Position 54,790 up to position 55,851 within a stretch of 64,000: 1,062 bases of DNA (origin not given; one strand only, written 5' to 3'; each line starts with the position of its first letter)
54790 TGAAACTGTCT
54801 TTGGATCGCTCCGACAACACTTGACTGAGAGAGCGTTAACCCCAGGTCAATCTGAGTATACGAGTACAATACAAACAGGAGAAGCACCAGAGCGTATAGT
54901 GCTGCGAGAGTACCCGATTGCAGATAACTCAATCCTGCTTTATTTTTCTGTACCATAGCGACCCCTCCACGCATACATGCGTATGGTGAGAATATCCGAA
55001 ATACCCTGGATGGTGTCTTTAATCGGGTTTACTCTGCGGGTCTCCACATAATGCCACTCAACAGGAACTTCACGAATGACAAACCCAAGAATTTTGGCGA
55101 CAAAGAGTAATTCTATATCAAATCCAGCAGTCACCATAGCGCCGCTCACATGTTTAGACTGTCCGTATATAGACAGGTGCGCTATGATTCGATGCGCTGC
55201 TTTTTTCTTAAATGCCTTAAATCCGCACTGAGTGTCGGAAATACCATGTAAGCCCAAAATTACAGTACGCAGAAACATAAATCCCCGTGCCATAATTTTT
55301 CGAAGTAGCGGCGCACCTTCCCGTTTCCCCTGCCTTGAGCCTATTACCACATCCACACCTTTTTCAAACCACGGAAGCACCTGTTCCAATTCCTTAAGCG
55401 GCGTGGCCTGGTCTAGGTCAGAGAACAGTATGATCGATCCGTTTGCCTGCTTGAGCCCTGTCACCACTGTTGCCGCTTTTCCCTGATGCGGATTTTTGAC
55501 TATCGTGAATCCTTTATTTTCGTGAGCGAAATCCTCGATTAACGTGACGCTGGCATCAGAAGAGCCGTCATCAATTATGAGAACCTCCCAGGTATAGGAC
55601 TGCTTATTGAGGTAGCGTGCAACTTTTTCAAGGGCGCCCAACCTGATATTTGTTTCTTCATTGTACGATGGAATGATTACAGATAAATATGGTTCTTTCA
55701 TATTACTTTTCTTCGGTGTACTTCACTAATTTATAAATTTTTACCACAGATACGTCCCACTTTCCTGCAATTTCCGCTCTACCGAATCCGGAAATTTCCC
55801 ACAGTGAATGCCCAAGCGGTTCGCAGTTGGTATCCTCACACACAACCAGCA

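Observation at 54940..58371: Repeated GT2 (polyprenol-P-sugar synthase-like) plus GT-C dyads with overlapping reading frames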

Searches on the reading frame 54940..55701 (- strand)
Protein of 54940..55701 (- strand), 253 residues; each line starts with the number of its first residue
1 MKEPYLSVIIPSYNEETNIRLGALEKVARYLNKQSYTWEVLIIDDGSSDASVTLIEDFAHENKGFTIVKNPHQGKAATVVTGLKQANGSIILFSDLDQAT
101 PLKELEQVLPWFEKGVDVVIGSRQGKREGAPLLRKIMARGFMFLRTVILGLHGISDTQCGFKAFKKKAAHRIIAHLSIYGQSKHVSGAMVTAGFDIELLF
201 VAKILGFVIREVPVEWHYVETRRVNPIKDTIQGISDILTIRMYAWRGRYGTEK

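Call 3: search_protein_families(library=pfam, proteins=[window:54940-55701:-], max_evalue=0.01)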
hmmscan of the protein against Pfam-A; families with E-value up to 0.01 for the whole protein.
window:54940-55701:- (253 aa): 3 families
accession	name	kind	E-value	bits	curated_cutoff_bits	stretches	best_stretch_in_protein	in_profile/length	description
PF00535.33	Glycos_transf_2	-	5.1e-27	95.3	23.3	1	7-171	1-166/168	Glycosyl transferase family 2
PF10111.15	Glyco_tranf_2_2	-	9.1e-07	29.1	27.3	1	7-109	1-103/276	Glycosyltransferase like family 2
PF13641.12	Glyco_tranf_2_3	-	0.00065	20.2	27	1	5-126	2-126/230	Glycosyltransferase like family 2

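Call 11: search_protein_families(library=ncbifam, proteins=[window:54940-55701:-], max_evalue=0.00001)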
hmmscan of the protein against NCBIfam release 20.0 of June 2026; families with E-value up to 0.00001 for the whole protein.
window:54940-55701:- (253 aa): 17 families
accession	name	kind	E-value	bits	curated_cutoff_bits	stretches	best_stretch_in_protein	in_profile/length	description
NF047588.1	GlcsyltransPgfSStrep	equivalog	2.9e-20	72.7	500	1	6-174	3-169/308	glycosyltransferase PgfS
NF007986.1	PRK10714.1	equivalog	6.5e-17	61.5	529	1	6-170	8-170/316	undecaprenyl-phosphate 4-deoxy-4-formamido-L-arabinose transferase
NF041391.1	DPhHxTase_Halo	equivalog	3.2e-14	52.4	375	1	12-218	3-185/213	dolichyl-phosphate hexose transferase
NF007482.0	PRK10073.1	equivalog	1.6e-13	50.3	423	1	3-99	5-97/334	glycosyltransferase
NF041875.1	EPS_EpsD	equivalog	2e-13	50.5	370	1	6-121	1-114/325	exopolysaccharide biosynthesis glycosyltransferase EpsD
TIGR03937.1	PgaC_IcaA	equivalog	2.9e-13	49.5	422.3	1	3-97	44-135/407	poly-beta-1,6-N-acetyl-D-glucosamine synthase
TIGR04283.1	glyco_like_mftF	equivalog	2e-11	43.9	182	1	6-109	1-94/221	TIGR04283 family arsenosugar biosynthesis glycosyltransferase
TIGR04182.1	glyco_TIGR04182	equivalog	3.4e-11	43.1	325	1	7-177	3-164/293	S-layer glycoprotein N-glycosyltransferase AglJ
NF038302.1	EPS_HpsE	equivalog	5.7e-11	41.9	300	1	6-99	3-98/307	hormogonium polysaccharide biosynthesis glycosyltransferase HpsE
NF047683.1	TeichurnBiosyTuaG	equivalog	1.7e-10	41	400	1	2-112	4-111/252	teichuronic acid biosynthesis protein TuaG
NF058614.1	PPMAGASynPpgS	equivalog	1.3e-09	37.9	370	1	8-174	4-167/226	polyprenyl-phospho-N-acetylgalactosaminyl synthase PpgS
NF050050.1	ProtGlycPglI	equivalog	5.2e-08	32.6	500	1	4-129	2-125/306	GalNAc(5)-diNAcBac-PP-undecaprenol beta-1,3-glucosyltransferase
TIGR04242.1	nodulat_NodC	equivalog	9.7e-08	31.4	550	1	4-98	48-142/395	chitooligosaccharide synthase NodC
TIGR03965.1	mycofact_glyco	equivalog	1.2e-07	31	280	1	5-116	75-183/467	mycofactocin biosynthesis glycosyltransferase MftF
NF053739.1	GlytfEpsEBac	equivalog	2.7e-07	29.9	450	1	4-115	1-110/265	glycosyltransferase EpsE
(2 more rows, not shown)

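Call 24: search_solved_structures(query=A1, max_evalue=0.001)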
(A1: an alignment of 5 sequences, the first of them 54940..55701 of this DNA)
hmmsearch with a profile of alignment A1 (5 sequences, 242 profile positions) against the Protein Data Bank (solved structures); distinct sequences matched with E-value up to 0.001: 38.
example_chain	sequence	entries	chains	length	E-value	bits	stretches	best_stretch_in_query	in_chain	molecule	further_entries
5mlz_A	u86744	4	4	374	3e-41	145.1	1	1-230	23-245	Dolichol monophosphate mannose synthase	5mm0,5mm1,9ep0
9hwj_A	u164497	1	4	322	1e-24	90.9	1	2-216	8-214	Undecaprenyl-phosphate 4-deoxy-4-formamido-L-arabinose transferase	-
9bhc_C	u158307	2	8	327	3.1e-24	89.3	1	2-215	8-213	Undecaprenyl-phosphate 4-deoxy-4-formamido-L-arabinose transferase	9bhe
8vxh_A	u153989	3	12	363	4.2e-24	88.9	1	2-215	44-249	Undecaprenyl-phosphate 4-deoxy-4-formamido-L-arabinose transferase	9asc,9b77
5eke_A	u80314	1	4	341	1.2e-22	84.1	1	4-179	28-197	Uncharacterized glycosyltransferase sll0501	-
5ekp_C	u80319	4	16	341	1.2e-22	84.1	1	4-179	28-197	Uncharacterized glycosyltransferase sll0501 | Glycosyltransferase sll0501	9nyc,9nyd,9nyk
9nye_A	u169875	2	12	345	1.3e-22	84.1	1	4-179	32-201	Glycosyltransferase sll0501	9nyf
2z87_A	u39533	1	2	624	2e-20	76.8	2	4-128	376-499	Chondroitin synthase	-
2z86_A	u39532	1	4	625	2.1e-20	76.8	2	4-128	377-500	Chondroitin synthase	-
5hea_A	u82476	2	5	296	2.7e-17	66.6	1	4-119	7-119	Putative glycosyltransferase (GalT1)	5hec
9omm_A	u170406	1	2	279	5.6e-16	62.3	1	4-131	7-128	Glycosyltransferase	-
9omh_A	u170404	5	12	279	5.6e-16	62.3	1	4-131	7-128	Glycosyltransferase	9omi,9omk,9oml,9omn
9omj_A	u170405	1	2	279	5.7e-16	62.3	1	4-131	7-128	Glycosyltransferase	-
3bcv_A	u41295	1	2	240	1.5e-14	57.6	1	3-112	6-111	Putative glycosyltransferase protein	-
5tze_C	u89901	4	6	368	3.4e-14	56.4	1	1-103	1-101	Glycosyl transferase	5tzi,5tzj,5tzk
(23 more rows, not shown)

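Call 39: find_homologous_proteins(query=window:54940-55701:-, max_evalue=1e-8)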
Query window:54940-55701:- (253 aa): 5020 proteins with E <= 1e-8 among 5751 candidates; the best 120 are listed.
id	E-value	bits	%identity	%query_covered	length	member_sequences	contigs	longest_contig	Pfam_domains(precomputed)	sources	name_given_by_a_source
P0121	2.2e-164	562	100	100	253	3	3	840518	PF10111.15,PF00535.33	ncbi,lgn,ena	-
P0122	1.1e-153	527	93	100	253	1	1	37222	PF10111.15,PF00535.33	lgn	-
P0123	4.2e-150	516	91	100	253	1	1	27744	PF10111.15,PF00535.33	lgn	-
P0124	1.3e-136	472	81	100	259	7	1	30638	PF10111.15,PF00535.33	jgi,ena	-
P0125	2.7e-134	464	81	100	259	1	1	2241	PF10111.15,PF00535.33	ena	-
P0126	6.6e-134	463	83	98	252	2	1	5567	PF10111.15,PF00535.33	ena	-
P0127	1.2e-127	442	79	98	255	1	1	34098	PF10111.15,PF00535.33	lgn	-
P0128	1.4e-125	435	78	98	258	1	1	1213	PF10111.15,PF00535.33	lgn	-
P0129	3.7e-125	434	75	100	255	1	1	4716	PF10111.15,PF00535.33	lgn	-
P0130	7.5e-123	426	75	98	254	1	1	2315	PF10111.15,PF00535.33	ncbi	-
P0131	1.0e-122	426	75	100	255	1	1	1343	PF10111.15,PF00535.33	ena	-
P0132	7.0e-122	423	77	98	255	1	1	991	PF10111.15,PF00535.33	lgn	-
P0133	9.8e-120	416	71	98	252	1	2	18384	PF10111.15,PF00535.33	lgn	-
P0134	6.2e-119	414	71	98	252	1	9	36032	PF10111.15,PF00535.33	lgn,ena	-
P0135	8.1e-119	413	71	98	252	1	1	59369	PF10111.15,PF00535.33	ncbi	ncbi:MAG: glycosyltransferase [Candidatus Gottesmanbacteria bacterium]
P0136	1.6e-118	412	70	98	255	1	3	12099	PF10111.15,PF00535.33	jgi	-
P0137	1.7e-118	412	69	100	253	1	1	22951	PF10111.15,PF00535.33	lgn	-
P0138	2.6e-118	412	70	98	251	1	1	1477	PF10111.15,PF00535.33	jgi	-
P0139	4.5e-118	411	69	98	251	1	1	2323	PF10111.15,PF00535.33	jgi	jgi:dolichyl-phosphate beta-glucosyltransferase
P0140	4.5e-118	411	71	98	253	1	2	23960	PF10111.15,PF00535.33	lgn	-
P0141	6.4e-118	410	72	98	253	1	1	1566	PF10111.15,PF00535.33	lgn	-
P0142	1.1e-117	410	70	98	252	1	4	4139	PF10111.15,PF00535.33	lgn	-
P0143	2.8e-117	408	70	98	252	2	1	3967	PF10111.15,PF13641.13,PF00535.33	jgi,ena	-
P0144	3.0e-117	408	72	98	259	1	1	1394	PF10111.15,PF00535.33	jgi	jgi:dolichyl-phosphate beta-glucosyltransferase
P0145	3.5e-117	408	69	98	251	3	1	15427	PF10111.15,PF00535.33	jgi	-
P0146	1.2e-116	406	69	98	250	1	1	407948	PF10111.15,PF00535.33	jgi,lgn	jgi:glycosyltransferase involved in cell wall biosynthesis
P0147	1.2e-116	406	69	98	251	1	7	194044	PF10111.15,PF00535.33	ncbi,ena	-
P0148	1.6e-116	406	71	98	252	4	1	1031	PF10111.15,PF00535.33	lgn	-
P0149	2.1e-116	405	72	97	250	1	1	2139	PF10111.15,PF13641.13,PF00535.33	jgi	jgi:dolichyl-phosphate beta-glucosyltransferase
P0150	2.8e-116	405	68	100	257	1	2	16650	PF10111.15,PF13641.13,PF00535.33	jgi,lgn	-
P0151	3.3e-116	405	69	98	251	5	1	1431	PF10111.15,PF00535.33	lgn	-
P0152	3.9e-116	404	69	99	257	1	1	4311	PF10111.15,PF00535.33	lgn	-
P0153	4.1e-116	404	69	98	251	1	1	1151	PF10111.15,PF00535.33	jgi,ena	-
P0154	4.2e-116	404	70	98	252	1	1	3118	PF10111.15,PF00535.33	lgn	-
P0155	4.9e-116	404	71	98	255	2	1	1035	PF10111.15,PF00535.33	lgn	-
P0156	5.3e-116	404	70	98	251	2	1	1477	PF10111.15,PF13641.13,PF00535.33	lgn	-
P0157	6.5e-116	404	68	98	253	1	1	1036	PF10111.15,PF13641.13,PF00535.33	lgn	-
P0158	9.4e-116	403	70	98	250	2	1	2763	PF10111.15,PF00535.33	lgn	-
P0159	1.1e-115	403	67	98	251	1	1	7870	PF10111.15,PF00535.33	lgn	-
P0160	1.2e-115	403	68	98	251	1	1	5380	PF10111.15,PF00535.33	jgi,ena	-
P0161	1.3e-115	403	69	98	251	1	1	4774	PF10111.15,PF00535.33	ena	-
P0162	1.5e-115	403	69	98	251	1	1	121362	PF10111.15,PF00535.33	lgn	-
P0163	2.0e-115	402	70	98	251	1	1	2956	PF10111.15,PF13641.13,PF00535.33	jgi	jgi:dolichyl-phosphate beta-glucosyltransferase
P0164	2.4e-115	402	69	97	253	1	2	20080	PF10111.15,PF00535.33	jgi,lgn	-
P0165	2.4e-115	402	69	97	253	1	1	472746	PF10111.15,PF13641.13,PF00535.33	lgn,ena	-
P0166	2.8e-115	402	69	98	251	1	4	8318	PF10111.15,PF00535.33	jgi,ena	jgi:glycosyltransferase involved in cell wall biosynthesis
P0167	3.0e-115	402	68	98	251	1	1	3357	PF10111.15,PF13641.13,PF00535.33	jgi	-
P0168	3.1e-115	402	69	98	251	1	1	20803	PF10111.15,PF00535.33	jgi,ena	-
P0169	3.3e-115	401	71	98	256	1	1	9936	PF10111.15,PF00535.33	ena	-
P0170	4.0e-115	401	69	98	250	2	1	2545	PF10111.15,PF00535.33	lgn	-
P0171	4.0e-115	401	69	98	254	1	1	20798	PF10111.15,PF00535.33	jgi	jgi:dolichyl-phosphate beta-glucosyltransferase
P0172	5.0e-115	401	69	100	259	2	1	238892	PF10111.15,PF00535.33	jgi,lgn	jgi:glycosyltransferase involved in cell wall biosynthesis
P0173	5.6e-115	401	68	98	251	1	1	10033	PF10111.15,PF00535.33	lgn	-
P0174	8.3e-115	400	70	98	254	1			PF10111.15,PF00535.33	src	-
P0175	1.0e-114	400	67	98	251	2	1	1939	PF10111.15,PF00535.33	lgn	-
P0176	1.1e-114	400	68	98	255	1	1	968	PF10111.15,PF00535.33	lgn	-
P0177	1.3e-114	399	69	98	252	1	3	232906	PF10111.15,PF00535.33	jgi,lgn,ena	-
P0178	1.4e-114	399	71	98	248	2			PF10111.15,PF00535.33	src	-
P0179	1.5e-114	399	68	98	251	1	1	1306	PF10111.15,PF00535.33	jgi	jgi:glycosyltransferase involved in cell wall biosynthesis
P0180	1.6e-114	399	68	99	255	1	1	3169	PF10111.15,PF13641.13,PF00535.33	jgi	jgi:dolichyl-phosphate beta-glucosyltransferase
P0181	1.6e-114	399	69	100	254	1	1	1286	PF10111.15,PF00535.33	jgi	jgi:dolichyl-phosphate beta-glucosyltransferase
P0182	1.7e-114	399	68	97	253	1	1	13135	PF10111.15,PF13641.13,PF00535.33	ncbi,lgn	-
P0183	2.0e-114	399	67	98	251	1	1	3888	PF10111.15,PF00535.33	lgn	-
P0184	2.4e-114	399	69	98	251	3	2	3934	PF10111.15,PF00535.33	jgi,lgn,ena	-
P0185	4.3e-114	398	69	99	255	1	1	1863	PF10111.15,PF13641.13,PF00535.33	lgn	-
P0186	7.9e-114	397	68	100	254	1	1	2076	PF10111.15,PF00535.33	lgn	-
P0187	8.7e-114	397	69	100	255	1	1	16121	PF10111.15,PF13641.13,PF00535.33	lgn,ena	-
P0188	1.0e-113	397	67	98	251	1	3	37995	PF10111.15,PF00535.33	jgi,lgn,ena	-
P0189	1.2e-113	396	68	98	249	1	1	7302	PF10111.15,PF13641.13,PF00535.33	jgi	-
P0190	1.3e-113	396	68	98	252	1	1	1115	PF10111.15,PF00535.33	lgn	-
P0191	1.4e-113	396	68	98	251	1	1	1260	PF10111.15,PF00535.33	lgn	-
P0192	2.1e-113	396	69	98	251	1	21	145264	PF10111.15,PF00535.33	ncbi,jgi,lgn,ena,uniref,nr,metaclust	ncbi:MAG: Glycosyl transferase family 2 [Microgenomates group bacterium GW2011_GWC1_43_11]|uniref:Gl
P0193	2.7e-113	395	67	100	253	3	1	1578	PF10111.15,PF00535.33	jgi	jgi:glycosyltransferase involved in cell wall biosynthesis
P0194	3.2e-113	395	67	98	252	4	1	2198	PF10111.15,PF13641.13,PF00535.33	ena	-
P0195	4.0e-113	395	67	99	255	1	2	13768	PF10111.15,PF00535.33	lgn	-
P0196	6.1e-113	394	68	98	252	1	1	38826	PF10111.15,PF13641.13,PF00535.33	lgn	-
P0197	7.0e-113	394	69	99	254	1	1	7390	PF10111.15,PF00535.33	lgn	-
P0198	1.1e-112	393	69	98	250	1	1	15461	PF10111.15,PF00535.33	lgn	-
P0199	1.3e-112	393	67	99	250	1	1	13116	PF10111.15,PF13641.13,PF00535.33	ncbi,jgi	jgi:dolichyl-phosphate beta-glucosyltransferase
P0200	1.8e-112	392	69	99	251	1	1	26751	PF10111.15,PF13641.13,PF00535.33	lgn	-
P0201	2.2e-112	392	66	98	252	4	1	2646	PF10111.15,PF13641.13,PF00535.33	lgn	-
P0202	2.6e-112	392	67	98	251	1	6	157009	PF10111.15,PF13641.13,PF00535.33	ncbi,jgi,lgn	-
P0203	2.7e-112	392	69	100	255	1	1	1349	PF10111.15,PF00535.33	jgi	jgi:dolichyl-phosphate beta-glucosyltransferase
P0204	3.1e-112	392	68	98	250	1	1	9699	PF10111.15,PF00535.33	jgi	-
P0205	3.3e-112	392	67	98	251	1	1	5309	PF10111.15,PF00535.33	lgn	-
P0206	3.8e-112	391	68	98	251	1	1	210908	PF10111.15,PF00535.33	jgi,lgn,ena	-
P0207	6.5e-112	391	68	98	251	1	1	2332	PF10111.15,PF13641.13,PF00535.33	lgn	-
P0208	1.6e-111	389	67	98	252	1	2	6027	PF10111.15,PF13641.13,PF00535.33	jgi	jgi:dolichyl-phosphate beta-glucosyltransferase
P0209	1.7e-111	389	67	98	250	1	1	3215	PF10111.15,PF00535.33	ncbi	-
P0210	2.1e-111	389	68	96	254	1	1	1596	PF10111.15,PF00535.33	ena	-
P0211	2.5e-111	389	67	98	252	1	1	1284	PF13641.13,PF00535.33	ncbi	-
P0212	3.2e-111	388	68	98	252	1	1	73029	PF13641.13,PF00535.33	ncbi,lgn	-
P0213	3.2e-111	388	67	98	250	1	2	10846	PF10111.15,PF00535.33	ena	-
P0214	3.3e-111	388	67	99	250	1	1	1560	PF00535.33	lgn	-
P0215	3.7e-111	388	66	100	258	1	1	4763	PF10111.15,PF00535.33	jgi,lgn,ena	-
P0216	4.1e-111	388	67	98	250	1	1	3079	PF10111.15,PF00535.33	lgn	-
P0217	4.6e-111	388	67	99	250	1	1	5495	PF10111.15,PF00535.33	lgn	-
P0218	5.2e-111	388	70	99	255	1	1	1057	PF10111.15,PF13641.13,PF00535.33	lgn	-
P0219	5.8e-111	388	66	98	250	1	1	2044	PF10111.15,PF13641.13,PF00535.33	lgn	-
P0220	7.1e-111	387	66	98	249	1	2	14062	PF13641.13,PF00535.33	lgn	-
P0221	9.2e-111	387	67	99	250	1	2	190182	PF00535.33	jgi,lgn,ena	-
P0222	9.4e-111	387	68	98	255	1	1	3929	PF10111.15,PF00535.33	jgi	jgi:dolichyl-phosphate beta-glucosyltransferase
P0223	1.1e-110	387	67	98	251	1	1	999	PF10111.15,PF13641.13,PF00535.33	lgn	-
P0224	1.3e-110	386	68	99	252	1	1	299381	PF10111.15,PF00535.33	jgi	jgi:dolichyl-phosphate beta-glucosyltransferase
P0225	1.7e-110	386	67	98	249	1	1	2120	PF10111.15,PF00535.33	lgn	-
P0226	2.3e-110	386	67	98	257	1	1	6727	PF10111.15,PF13641.13,PF00535.33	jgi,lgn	-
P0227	2.6e-110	385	66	98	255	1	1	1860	PF10111.15,PF00535.33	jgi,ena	-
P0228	3.2e-110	385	66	98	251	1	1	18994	PF10111.15,PF13641.13,PF00535.33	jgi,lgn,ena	-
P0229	3.2e-110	385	68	98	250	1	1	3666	PF00535.33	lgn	-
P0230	3.5e-110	385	69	99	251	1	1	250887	PF10111.15,PF13641.13,PF00535.33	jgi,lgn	-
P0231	4.1e-110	385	64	99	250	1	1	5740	PF10111.15,PF13641.13,PF00535.33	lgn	-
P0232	4.1e-110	385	66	98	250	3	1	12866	PF10111.15,PF13641.13,PF00535.33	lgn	-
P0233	5.2e-110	384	67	98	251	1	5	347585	PF10111.15,PF13641.13,PF00535.33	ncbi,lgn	-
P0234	5.4e-110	384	65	99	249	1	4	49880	PF10111.15,PF13641.13,PF00535.33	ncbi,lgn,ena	-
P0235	5.7e-110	384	66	98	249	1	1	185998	PF10111.15,PF00535.33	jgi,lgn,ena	-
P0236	6.5e-110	384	67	98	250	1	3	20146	PF10111.15,PF00535.33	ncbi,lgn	-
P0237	6.7e-110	384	68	97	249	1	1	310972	PF10111.15,PF00535.33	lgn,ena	-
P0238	7.2e-110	384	66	99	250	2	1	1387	PF10111.15,PF00535.33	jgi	-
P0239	7.5e-110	384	65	99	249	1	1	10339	PF10111.15,PF13641.13,PF00535.33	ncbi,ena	ncbi:MAG: dolichyl-phosphate beta-glucosyltransferase [Patescibacteria group bacterium]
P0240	7.6e-110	384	68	99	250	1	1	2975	PF00535.33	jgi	jgi:dolichyl-phosphate beta-glucosyltransferase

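Call 65: search_solved_structures(query=window:54940-55701:-, max_evalue=0.00001, show_alignments=1)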
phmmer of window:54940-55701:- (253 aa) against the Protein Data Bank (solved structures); distinct sequences matched with E-value up to 0.00001: 15.
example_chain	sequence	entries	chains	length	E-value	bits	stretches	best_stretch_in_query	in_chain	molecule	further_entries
5mlz_A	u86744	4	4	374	1.8e-15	60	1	6-170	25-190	Dolichol monophosphate mannose synthase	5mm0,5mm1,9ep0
9bhc_C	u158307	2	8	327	9.7e-14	54.3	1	6-166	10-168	Undecaprenyl-phosphate 4-deoxy-4-formamido-L-arabinose transferase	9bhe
8vxh_A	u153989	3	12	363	1.2e-13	54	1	6-166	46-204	Undecaprenyl-phosphate 4-deoxy-4-formamido-L-arabinose transferase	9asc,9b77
9hwj_A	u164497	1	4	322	1.5e-11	47.2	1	6-166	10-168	Undecaprenyl-phosphate 4-deoxy-4-formamido-L-arabinose transferase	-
5eke_A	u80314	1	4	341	5.1e-11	45.4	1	6-141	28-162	Uncharacterized glycosyltransferase sll0501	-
5ekp_C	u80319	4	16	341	5.1e-11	45.4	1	6-141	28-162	Uncharacterized glycosyltransferase sll0501 | Glycosyltransferase sll0501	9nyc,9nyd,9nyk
9nye_A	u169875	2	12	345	5.2e-11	45.4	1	6-141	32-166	Glycosyltransferase sll0501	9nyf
9omh_A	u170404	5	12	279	5.4e-07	32.2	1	6-121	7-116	Glycosyltransferase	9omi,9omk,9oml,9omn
9omm_A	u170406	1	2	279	5.4e-07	32.2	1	6-121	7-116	Glycosyltransferase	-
9omj_A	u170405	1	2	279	6.7e-07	31.9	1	6-121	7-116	Glycosyltransferase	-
5hea_A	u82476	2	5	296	2.1e-06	30.3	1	6-106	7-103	Putative glycosyltransferase (GalT1)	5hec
6yv7_B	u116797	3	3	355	2.4e-06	30.1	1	4-112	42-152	Glycosyl transferase, family 2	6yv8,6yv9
6yv7_A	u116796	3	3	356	2.4e-06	30.1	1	4-112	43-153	Glycosyl transferase, family 2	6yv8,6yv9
2z87_A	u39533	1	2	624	7.5e-06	28.5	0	3-115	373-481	Chondroitin synthase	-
2z86_A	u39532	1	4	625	7.5e-06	28.5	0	3-115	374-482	Chondroitin synthase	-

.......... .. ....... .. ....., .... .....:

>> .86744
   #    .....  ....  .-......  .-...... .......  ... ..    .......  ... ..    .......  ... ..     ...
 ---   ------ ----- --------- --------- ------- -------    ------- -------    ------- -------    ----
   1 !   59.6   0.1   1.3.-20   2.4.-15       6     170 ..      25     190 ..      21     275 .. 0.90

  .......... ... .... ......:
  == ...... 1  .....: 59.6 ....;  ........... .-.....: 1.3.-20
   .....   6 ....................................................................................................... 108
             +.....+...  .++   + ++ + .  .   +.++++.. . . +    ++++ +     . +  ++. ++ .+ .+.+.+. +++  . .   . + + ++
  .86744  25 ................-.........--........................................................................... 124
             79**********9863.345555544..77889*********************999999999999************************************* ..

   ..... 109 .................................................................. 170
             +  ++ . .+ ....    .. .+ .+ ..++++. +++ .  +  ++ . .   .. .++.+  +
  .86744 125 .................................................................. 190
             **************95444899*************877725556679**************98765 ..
